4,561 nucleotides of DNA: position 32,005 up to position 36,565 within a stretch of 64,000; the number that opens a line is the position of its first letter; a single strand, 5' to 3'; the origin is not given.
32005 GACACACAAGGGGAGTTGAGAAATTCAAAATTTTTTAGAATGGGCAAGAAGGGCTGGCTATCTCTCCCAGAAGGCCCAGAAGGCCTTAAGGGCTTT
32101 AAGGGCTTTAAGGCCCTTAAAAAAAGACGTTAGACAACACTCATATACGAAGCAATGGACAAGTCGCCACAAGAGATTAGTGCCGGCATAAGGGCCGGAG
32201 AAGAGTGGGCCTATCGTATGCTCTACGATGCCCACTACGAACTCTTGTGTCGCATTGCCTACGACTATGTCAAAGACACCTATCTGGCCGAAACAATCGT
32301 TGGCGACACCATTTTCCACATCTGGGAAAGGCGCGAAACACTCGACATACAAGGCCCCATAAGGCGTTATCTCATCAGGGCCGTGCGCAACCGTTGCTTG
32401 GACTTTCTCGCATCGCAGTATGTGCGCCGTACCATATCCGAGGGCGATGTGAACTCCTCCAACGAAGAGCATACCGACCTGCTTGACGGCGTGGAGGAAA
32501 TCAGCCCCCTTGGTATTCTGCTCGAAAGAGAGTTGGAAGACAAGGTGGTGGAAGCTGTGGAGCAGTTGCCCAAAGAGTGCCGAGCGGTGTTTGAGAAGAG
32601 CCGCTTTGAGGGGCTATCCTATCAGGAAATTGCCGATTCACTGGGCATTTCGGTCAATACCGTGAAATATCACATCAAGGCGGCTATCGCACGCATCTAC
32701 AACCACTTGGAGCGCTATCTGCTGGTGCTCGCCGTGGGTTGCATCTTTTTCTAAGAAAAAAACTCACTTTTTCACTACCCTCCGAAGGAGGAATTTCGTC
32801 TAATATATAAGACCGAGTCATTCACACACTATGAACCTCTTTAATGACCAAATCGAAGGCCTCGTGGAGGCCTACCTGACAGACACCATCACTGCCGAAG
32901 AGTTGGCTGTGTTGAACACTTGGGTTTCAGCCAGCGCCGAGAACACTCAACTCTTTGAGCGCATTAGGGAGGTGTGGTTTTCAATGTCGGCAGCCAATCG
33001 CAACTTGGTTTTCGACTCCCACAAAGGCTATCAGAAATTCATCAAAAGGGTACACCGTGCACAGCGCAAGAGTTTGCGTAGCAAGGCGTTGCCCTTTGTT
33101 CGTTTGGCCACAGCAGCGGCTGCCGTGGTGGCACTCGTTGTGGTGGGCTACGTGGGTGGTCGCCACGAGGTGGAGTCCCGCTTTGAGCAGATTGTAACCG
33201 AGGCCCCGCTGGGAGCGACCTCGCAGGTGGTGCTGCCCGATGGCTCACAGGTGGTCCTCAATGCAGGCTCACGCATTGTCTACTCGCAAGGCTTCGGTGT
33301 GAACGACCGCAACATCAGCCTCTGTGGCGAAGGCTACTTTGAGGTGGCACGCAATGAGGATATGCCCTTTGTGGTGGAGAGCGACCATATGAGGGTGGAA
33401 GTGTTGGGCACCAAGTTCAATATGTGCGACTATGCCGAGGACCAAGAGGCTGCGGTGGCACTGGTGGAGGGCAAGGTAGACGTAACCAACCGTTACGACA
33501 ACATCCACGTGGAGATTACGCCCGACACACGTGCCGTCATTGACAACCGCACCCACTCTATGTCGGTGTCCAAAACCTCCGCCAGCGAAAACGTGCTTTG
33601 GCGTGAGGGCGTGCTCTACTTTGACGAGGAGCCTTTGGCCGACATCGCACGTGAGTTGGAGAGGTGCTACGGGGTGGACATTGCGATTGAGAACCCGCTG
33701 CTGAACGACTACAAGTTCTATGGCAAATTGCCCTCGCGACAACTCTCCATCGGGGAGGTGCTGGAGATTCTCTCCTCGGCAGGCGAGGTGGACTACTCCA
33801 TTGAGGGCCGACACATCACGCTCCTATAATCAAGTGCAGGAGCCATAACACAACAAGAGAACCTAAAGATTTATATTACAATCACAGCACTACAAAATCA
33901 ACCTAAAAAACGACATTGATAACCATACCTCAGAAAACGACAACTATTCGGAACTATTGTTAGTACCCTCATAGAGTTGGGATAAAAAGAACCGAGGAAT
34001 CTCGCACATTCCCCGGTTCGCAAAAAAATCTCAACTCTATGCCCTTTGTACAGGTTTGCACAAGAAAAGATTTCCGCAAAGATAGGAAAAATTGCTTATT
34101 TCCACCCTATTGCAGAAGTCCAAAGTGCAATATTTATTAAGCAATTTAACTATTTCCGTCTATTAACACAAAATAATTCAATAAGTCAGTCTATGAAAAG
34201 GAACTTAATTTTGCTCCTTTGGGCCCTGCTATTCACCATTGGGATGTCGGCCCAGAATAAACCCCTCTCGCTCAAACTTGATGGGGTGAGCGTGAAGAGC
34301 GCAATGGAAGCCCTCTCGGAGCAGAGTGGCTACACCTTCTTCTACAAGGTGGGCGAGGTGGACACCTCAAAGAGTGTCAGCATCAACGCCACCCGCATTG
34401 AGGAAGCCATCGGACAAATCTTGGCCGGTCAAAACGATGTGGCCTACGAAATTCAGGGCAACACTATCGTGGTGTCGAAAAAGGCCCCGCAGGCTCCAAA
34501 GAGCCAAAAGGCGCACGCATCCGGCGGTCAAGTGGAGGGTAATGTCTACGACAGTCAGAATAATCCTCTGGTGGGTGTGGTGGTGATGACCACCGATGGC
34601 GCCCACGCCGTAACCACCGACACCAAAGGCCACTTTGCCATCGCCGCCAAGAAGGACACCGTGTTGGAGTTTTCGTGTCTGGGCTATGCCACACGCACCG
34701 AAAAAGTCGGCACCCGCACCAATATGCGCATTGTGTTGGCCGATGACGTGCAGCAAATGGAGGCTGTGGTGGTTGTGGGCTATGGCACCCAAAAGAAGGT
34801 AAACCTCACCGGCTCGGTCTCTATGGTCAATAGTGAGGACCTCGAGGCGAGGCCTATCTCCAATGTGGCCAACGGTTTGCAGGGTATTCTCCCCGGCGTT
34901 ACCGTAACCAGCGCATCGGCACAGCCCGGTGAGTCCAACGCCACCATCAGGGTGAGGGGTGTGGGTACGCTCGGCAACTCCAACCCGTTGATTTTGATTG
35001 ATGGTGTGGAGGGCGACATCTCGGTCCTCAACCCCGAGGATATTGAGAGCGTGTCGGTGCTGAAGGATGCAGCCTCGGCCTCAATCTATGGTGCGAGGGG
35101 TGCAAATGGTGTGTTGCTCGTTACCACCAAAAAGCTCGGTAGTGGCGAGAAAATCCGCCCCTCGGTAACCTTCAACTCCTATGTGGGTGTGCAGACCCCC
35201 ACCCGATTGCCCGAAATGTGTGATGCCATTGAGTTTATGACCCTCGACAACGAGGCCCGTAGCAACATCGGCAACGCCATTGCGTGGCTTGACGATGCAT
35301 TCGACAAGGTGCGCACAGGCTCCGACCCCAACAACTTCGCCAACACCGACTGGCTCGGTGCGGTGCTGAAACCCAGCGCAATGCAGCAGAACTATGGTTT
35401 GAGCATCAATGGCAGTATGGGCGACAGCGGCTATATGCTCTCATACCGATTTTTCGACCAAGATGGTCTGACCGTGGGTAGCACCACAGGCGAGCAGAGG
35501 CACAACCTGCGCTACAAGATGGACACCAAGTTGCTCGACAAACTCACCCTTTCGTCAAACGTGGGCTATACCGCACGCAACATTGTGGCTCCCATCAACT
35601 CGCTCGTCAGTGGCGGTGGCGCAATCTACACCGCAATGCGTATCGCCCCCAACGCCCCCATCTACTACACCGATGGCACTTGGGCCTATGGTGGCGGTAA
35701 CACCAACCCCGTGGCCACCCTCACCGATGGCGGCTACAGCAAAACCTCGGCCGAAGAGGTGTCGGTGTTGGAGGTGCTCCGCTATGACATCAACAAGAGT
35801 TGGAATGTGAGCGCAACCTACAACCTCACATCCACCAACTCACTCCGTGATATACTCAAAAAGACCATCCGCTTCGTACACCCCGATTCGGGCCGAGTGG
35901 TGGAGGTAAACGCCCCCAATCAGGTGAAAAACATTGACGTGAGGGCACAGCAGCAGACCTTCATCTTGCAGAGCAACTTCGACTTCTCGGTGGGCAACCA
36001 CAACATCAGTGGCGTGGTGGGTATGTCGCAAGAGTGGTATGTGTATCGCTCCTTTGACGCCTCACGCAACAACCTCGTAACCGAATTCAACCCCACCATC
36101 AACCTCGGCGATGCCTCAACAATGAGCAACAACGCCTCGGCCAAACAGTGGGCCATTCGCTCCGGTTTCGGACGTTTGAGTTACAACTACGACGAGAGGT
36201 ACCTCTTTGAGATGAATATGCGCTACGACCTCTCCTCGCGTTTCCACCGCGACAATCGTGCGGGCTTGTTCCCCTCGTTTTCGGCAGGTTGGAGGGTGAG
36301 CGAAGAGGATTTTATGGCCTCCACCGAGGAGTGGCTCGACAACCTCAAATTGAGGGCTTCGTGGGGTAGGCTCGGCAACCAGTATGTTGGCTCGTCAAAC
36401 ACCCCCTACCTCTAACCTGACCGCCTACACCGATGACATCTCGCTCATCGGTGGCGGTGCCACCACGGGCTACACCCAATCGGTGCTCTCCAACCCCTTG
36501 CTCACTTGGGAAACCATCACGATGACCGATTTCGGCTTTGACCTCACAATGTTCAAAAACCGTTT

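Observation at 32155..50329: Candidate PUL for Clostridioides difficile-type (type V) lipoteichoic acid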

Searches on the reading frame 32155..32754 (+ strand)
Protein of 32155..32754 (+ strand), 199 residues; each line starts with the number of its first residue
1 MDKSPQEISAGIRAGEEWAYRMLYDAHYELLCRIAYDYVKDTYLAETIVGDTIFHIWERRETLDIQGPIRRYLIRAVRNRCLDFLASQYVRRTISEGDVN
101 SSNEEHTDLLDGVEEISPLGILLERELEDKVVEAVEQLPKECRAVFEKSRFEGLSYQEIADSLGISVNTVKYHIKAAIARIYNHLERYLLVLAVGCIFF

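Call 3: search_protein_families(library=pfam, proteins=[window:32155-32754:+])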
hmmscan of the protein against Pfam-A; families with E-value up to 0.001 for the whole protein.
window:32155-32754:+ (199 aa): 9 families
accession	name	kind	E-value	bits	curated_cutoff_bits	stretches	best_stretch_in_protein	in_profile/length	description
PF08281.18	Sigma70_r4_2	-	4.4e-17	61.9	25.7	1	130-180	3-53/54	Sigma-70, region 4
PF04542.20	Sigma70_r2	-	1.1e-10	41.6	24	1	23-88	1-68/71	Sigma-70 region 2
PF04545.22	Sigma70_r4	-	6.2e-09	35.7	24.1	1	135-181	2-48/50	Sigma-70, region 4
PF07638.17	Sigma70_ECF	-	1.5e-06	28.6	21.1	1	127-184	126-182/185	ECF sigma factor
PF13412.12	HTH_24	-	9.7e-06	25.5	21.9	1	153-176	17-40/48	Winged helix-turn-helix DNA-binding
PF00196.25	GerE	-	1.2e-05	25.2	23.5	1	152-180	16-44/57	Bacterial regulatory proteins, luxR family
PF12840.13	HTH_20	-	5e-05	23.6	27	1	152-175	17-40/51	Helix-turn-helix domain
PF04967.18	HTH_10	-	0.0002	21.5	23.1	1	155-181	25-51/53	HTH DNA binding domain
PF13384.12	HTH_23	-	0.00044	20.4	24.6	0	152-175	16-39/50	Homeodomain-like domain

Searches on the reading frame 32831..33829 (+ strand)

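Call 3: search_protein_families(library=pfam, proteins=[window:32831-33829:+])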
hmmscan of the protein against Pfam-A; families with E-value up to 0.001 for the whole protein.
window:32831-33829:+ (332 aa): 2 families
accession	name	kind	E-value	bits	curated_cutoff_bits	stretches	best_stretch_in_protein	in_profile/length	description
PF16344.10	FecR_C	-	4.4e-21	75.1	24.4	1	262-330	2-69/70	FecR, C-terminal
PF04773.18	FecR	-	4e-16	59.7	24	1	128-216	8-96/97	FecR protein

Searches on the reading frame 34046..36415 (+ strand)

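Call 3: search_protein_families(library=pfam, proteins=[window:34046-36415:+])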
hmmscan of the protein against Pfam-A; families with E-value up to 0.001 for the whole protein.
window:34046-36415:+ (789 aa): 5 families
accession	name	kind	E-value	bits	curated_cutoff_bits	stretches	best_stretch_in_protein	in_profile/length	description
PF07715.20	Plug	-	2.7e-21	76.5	23.9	1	251-356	2-107/107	TonB-dependent Receptor Plug Domain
PF13715.12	CarbopepD_reg_2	-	3.4e-13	49.9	32.2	1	163-243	1-88/88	CarboxypepD_reg-like domain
PF13620.12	CarboxypepD_reg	-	8.5e-08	32.9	32.3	1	162-228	1-78/82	Carboxypeptidase regulatory-like domain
PF07660.19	STN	-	9e-07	29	28.4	1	96-146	1-52/52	Secretin and TonB N terminus short domain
PF16371.11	MetallophosN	-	0.00019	22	35.6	1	165-204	1-37/77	N terminal of Calcineurin-like phosphoesterase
